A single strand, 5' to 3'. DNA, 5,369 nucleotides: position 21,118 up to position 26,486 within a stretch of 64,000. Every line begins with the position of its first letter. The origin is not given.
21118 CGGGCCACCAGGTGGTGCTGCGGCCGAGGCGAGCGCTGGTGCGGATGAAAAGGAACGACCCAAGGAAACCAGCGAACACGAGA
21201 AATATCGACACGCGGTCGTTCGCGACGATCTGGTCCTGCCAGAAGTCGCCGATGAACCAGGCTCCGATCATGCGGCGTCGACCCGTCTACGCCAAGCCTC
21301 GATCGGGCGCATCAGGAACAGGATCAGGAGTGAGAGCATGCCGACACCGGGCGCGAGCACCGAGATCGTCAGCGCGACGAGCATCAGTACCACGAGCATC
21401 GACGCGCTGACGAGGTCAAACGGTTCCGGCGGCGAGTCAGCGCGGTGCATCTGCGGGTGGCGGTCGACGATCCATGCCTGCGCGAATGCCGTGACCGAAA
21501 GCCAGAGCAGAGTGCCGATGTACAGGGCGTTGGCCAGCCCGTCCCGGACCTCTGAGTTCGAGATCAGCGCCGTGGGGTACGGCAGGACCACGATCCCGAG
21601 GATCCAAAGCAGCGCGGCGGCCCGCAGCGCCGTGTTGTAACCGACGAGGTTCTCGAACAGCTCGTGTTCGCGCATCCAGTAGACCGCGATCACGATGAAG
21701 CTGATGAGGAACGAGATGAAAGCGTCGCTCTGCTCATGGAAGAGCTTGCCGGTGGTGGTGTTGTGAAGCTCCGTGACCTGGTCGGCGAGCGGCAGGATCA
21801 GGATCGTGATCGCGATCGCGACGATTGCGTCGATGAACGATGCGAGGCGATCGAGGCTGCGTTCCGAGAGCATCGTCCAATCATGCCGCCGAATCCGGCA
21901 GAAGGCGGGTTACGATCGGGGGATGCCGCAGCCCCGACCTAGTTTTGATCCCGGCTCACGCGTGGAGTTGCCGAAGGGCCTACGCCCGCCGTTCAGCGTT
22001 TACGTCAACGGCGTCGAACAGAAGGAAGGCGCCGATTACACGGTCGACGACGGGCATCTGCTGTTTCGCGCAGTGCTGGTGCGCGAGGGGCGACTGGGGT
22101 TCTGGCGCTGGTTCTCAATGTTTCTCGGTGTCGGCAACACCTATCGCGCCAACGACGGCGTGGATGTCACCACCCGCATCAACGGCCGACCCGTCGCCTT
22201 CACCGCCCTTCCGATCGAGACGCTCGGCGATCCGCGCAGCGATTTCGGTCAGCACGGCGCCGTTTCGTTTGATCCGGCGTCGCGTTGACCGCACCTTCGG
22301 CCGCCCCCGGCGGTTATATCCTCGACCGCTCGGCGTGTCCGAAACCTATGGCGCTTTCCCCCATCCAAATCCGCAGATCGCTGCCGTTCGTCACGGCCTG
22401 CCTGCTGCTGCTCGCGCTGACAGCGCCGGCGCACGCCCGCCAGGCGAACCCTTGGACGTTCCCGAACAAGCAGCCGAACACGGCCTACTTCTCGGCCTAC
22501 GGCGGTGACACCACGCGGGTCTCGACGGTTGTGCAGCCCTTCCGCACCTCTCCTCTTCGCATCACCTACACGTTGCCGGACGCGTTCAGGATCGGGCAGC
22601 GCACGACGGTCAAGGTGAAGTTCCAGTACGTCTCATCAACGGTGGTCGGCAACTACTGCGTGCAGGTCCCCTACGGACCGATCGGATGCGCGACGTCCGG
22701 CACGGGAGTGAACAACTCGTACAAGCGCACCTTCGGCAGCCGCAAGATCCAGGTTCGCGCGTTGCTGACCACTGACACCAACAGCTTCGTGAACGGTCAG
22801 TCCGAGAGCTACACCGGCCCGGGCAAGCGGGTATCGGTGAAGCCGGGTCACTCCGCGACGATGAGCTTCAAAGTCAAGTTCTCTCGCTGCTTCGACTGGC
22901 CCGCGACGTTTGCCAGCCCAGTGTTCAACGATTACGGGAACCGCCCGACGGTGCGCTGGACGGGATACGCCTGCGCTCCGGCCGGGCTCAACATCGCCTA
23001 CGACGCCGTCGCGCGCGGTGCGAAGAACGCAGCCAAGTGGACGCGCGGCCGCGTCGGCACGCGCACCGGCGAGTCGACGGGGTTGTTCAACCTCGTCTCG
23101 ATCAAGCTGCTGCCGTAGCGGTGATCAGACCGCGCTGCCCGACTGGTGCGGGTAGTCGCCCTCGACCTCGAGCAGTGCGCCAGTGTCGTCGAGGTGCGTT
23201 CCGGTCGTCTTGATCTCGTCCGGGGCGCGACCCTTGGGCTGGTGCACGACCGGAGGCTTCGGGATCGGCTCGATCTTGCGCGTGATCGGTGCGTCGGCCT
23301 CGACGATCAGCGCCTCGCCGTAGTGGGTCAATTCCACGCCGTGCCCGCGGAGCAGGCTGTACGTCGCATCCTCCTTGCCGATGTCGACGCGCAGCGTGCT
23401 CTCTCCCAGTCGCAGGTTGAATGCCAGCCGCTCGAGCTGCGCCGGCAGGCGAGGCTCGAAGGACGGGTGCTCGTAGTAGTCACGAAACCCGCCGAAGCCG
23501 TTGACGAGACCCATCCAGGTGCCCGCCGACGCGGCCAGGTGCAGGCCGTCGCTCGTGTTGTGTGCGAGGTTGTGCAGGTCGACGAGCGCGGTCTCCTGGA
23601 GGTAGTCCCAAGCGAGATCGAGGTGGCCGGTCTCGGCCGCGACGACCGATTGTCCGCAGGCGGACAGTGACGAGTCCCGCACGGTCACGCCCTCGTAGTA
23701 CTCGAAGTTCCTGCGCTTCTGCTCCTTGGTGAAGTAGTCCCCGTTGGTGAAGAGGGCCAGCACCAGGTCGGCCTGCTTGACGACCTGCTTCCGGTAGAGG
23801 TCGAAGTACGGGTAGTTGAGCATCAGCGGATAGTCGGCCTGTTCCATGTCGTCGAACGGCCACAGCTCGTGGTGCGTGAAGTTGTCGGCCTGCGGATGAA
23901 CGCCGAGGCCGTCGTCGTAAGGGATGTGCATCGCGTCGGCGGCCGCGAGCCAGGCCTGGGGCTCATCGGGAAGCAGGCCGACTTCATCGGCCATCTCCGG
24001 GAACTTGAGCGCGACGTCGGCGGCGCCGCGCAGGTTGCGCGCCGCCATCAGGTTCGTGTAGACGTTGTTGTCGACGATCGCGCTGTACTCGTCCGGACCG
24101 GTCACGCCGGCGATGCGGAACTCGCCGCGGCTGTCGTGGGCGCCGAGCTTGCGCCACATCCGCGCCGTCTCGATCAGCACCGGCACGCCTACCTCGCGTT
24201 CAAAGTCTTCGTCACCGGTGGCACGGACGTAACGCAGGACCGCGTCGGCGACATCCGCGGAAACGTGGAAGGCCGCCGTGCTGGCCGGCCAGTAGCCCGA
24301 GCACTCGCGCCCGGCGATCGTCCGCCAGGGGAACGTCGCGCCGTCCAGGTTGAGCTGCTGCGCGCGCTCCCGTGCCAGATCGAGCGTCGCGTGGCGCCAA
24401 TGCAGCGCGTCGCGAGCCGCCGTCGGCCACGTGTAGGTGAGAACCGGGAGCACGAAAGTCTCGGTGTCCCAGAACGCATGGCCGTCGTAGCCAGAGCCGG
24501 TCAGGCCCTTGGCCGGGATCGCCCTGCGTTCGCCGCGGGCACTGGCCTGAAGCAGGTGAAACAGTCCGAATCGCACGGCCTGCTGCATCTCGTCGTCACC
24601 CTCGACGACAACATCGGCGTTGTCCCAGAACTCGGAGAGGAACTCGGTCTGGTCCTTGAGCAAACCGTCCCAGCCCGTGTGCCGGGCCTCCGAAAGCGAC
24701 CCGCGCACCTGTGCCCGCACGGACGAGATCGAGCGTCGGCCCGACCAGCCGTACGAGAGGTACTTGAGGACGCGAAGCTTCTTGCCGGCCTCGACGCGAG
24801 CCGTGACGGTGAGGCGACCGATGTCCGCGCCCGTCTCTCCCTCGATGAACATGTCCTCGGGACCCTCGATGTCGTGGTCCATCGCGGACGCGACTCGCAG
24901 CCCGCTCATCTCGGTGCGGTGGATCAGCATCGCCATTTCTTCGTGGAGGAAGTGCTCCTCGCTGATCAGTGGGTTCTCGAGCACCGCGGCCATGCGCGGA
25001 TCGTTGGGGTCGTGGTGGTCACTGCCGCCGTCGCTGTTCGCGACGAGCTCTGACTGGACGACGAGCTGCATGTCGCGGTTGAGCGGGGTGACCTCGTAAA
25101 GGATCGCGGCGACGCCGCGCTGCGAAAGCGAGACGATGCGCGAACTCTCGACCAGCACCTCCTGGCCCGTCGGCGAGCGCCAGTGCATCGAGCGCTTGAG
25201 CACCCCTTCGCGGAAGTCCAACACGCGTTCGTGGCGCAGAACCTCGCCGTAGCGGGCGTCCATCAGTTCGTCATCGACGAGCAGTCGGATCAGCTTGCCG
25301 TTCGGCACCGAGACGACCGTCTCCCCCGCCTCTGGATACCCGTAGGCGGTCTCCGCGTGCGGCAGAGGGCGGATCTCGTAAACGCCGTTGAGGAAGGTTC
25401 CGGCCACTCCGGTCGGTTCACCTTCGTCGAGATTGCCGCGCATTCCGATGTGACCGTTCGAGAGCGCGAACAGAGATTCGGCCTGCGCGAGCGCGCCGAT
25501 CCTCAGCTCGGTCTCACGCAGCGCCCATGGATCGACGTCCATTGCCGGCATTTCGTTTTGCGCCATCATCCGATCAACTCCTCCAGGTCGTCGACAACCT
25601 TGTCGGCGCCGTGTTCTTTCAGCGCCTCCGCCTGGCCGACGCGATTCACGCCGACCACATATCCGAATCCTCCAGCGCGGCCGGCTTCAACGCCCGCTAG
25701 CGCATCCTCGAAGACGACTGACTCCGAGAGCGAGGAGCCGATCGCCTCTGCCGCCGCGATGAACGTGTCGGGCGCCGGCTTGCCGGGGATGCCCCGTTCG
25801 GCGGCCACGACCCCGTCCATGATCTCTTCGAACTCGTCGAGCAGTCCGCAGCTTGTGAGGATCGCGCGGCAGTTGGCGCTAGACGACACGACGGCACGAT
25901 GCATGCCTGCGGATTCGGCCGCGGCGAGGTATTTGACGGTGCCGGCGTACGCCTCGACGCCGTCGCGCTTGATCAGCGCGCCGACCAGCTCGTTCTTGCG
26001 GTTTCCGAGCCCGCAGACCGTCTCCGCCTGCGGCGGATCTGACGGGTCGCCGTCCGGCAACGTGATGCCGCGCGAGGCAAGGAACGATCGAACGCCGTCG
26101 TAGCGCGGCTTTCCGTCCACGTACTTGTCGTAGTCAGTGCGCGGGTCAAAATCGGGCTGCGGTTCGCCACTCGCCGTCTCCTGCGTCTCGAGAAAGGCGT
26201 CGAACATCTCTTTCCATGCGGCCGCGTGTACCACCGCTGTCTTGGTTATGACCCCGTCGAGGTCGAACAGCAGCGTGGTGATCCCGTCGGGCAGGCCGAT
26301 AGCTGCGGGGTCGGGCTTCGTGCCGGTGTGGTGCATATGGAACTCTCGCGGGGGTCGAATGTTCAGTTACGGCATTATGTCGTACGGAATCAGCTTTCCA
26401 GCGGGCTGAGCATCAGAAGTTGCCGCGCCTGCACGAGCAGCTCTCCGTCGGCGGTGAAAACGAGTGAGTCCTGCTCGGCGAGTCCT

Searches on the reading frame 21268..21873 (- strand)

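Call 38: search_protein_families(library=pfam, proteins=[window:21268-21873:-], max_evalue=0.001)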
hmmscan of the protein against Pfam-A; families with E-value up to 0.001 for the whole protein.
window:21268-21873:- (201 aa): 1 family
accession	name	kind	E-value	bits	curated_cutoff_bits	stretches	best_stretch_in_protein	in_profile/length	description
PF06736.16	TMEM175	-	2.2e-19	70.1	25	1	9-98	1-88/88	Endosomal/lysosomal potassium channel TMEM175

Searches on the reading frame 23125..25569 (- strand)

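Call 38: search_protein_families(library=pfam, proteins=[window:23125-25569:-], max_evalue=0.001)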
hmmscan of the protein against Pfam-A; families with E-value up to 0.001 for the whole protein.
window:23125-25569:- (814 aa): 3 families
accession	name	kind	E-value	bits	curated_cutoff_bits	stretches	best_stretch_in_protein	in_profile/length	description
PF03632.21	Glyco_hydro_65m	-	6.6e-127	424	27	1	333-686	1-371/371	Glycosyl hydrolase family 65 central catalytic domain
PF03636.21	Glyco_hydro_65N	-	3.1e-60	204.2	26.6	1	19-276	2-232/233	Glycosyl hydrolase family 65, N-terminal domain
PF03633.20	Glyco_hydro_65C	-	9.5e-15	54.6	22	1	696-755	2-61/62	Glycosyl hydrolase family 65, C-terminal domain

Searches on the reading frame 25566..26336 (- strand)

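Call 38: search_protein_families(library=pfam, proteins=[window:25566-26336:-], max_evalue=0.001)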
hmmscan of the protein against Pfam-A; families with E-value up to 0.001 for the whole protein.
window:25566-26336:- (256 aa): 3 families
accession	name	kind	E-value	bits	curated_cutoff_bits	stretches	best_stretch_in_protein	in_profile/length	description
PF00702.32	Hydrolase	-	7.2e-19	69.4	26.4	1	19-223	1-191/191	haloacid dehalogenase-like hydrolase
PF13419.12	HAD_2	-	9.4e-12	45.8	23.8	1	123-224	74-173/178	Haloacid dehalogenase-like hydrolase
PF13242.12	Hydrolase_like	-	7.1e-05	23.1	22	1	185-254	3-75/75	HAD-hyrolase-like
